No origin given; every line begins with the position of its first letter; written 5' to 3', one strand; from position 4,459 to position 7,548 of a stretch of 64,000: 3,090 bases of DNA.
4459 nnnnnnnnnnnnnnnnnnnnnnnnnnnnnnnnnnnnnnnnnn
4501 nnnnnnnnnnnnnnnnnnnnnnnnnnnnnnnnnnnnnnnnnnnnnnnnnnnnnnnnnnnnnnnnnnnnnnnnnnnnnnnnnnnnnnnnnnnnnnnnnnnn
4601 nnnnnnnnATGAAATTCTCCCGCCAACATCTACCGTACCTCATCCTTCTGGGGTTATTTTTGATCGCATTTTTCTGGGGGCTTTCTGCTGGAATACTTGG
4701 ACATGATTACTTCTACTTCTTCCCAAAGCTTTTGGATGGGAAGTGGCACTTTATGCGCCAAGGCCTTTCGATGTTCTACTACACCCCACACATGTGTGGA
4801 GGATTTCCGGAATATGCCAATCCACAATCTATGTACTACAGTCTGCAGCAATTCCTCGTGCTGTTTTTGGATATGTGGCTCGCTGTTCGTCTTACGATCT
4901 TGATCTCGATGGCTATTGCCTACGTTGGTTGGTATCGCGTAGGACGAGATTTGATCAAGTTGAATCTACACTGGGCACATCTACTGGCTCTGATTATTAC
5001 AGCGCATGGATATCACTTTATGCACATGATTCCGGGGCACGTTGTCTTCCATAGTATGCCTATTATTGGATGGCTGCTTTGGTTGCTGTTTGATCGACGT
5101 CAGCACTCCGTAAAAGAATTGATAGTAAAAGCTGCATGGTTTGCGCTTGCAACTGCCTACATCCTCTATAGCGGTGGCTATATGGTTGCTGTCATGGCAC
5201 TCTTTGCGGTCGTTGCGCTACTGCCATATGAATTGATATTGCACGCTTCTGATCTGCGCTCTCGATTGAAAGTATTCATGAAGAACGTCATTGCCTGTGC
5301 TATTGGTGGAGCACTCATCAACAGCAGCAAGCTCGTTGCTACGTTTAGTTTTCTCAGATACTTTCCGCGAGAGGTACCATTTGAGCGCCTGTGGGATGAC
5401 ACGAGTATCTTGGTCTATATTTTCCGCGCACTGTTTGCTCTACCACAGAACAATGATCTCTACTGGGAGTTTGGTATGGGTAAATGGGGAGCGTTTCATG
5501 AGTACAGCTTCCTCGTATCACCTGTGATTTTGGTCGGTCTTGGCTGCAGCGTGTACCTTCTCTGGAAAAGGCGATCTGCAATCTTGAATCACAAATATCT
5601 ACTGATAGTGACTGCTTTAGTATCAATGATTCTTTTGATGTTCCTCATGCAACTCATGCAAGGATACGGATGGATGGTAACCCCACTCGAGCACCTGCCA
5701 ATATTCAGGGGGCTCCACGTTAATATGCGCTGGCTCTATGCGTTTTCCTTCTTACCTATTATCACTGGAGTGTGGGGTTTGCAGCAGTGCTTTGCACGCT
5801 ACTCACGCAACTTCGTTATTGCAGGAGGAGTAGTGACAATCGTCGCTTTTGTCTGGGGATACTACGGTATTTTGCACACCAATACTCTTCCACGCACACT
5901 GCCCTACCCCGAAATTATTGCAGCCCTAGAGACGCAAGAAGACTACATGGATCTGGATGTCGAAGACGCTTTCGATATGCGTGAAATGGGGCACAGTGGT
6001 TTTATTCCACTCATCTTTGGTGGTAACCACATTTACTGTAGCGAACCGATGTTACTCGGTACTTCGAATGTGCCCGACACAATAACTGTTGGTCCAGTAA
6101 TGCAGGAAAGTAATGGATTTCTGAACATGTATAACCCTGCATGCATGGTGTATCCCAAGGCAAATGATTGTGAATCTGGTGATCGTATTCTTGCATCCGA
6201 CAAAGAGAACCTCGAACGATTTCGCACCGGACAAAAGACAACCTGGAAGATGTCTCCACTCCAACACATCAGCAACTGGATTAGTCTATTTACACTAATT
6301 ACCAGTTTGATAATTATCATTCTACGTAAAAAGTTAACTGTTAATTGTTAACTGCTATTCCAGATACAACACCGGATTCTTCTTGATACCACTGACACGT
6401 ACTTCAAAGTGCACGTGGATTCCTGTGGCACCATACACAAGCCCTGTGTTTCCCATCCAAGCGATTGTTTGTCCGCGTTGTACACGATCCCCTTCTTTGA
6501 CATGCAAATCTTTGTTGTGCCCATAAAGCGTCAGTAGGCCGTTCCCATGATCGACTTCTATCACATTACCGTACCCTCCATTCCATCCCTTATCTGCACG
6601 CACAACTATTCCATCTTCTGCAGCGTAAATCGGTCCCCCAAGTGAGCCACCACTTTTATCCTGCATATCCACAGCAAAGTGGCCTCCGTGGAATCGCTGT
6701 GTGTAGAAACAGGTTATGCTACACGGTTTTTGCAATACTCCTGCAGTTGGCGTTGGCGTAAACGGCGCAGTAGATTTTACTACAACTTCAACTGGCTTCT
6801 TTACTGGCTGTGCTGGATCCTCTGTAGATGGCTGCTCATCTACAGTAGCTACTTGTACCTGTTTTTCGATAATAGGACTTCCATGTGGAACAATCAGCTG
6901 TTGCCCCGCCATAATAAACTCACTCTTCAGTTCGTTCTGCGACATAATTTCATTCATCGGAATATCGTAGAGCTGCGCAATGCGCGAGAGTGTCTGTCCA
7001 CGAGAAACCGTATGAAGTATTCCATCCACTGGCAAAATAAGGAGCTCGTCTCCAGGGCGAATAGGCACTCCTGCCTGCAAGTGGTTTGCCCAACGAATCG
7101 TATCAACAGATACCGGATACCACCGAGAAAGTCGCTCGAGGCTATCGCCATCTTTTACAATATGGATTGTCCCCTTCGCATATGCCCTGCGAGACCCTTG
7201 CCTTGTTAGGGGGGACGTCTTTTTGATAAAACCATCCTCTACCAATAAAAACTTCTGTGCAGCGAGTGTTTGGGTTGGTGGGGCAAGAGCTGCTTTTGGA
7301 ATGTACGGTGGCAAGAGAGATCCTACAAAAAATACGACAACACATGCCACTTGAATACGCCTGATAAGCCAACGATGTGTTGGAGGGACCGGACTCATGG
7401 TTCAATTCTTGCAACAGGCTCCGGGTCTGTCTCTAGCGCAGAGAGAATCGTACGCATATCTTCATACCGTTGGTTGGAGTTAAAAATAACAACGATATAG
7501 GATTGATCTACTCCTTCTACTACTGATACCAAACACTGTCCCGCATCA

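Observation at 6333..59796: Window-wide pattern: intergenic spacers filled with inverted pairs of short tandem heptamer arrays with locus-specific unit sequence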

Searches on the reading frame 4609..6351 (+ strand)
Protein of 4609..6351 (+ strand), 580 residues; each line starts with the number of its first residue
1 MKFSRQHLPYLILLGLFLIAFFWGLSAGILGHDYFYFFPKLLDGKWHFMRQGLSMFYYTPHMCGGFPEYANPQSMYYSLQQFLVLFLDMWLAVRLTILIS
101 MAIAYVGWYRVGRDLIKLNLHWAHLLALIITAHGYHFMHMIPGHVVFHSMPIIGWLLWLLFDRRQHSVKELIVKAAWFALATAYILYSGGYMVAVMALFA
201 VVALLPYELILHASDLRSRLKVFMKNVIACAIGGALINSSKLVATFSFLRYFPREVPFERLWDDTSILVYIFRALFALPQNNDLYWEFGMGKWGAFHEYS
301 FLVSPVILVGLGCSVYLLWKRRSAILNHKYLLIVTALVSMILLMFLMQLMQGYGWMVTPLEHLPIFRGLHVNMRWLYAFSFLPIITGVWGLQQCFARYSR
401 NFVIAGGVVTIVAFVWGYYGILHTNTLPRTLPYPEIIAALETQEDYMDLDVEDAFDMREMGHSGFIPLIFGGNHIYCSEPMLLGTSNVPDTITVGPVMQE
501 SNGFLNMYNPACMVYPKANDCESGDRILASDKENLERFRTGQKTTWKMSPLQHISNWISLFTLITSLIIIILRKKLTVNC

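Call 42: search_protein_families(library=pfam, proteins=[window:4609-6351:+])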
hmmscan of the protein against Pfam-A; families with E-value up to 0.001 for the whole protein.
window:4609-6351:+ (580 aa): 0 families

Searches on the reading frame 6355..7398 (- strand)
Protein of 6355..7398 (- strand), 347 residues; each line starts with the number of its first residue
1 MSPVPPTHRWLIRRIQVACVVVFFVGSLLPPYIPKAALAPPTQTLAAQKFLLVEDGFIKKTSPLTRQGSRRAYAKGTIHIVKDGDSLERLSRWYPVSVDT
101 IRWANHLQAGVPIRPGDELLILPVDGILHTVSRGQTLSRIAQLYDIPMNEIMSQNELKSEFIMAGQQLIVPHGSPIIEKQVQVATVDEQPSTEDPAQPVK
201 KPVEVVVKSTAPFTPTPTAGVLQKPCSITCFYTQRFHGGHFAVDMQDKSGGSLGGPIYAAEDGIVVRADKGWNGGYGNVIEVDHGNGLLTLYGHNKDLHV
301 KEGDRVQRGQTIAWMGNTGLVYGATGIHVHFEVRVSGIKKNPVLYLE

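Call 42: search_protein_families(library=pfam, proteins=[window:6355-7398:-])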
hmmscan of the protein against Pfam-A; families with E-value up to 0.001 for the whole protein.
window:6355-7398:- (347 aa): 4 families
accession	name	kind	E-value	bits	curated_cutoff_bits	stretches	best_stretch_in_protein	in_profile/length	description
PF01551.29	Peptidase_M23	-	2e-26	92.5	28.7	1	252-342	11-96/96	Peptidase family M23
PF01476.26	LysM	-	1.5e-22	79.7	20.9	2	129-171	1-43/43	LysM domain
PF23473.1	LysM3_LYK4_5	-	3.7e-05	24.1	29.3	0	130-171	6-47/48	LYK4/5 LysM3 domain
PF23446.1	LysM1_NFP_LYK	-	0.0005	21.3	36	0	135-171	16-54/60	NFP/LYK LysM1 domain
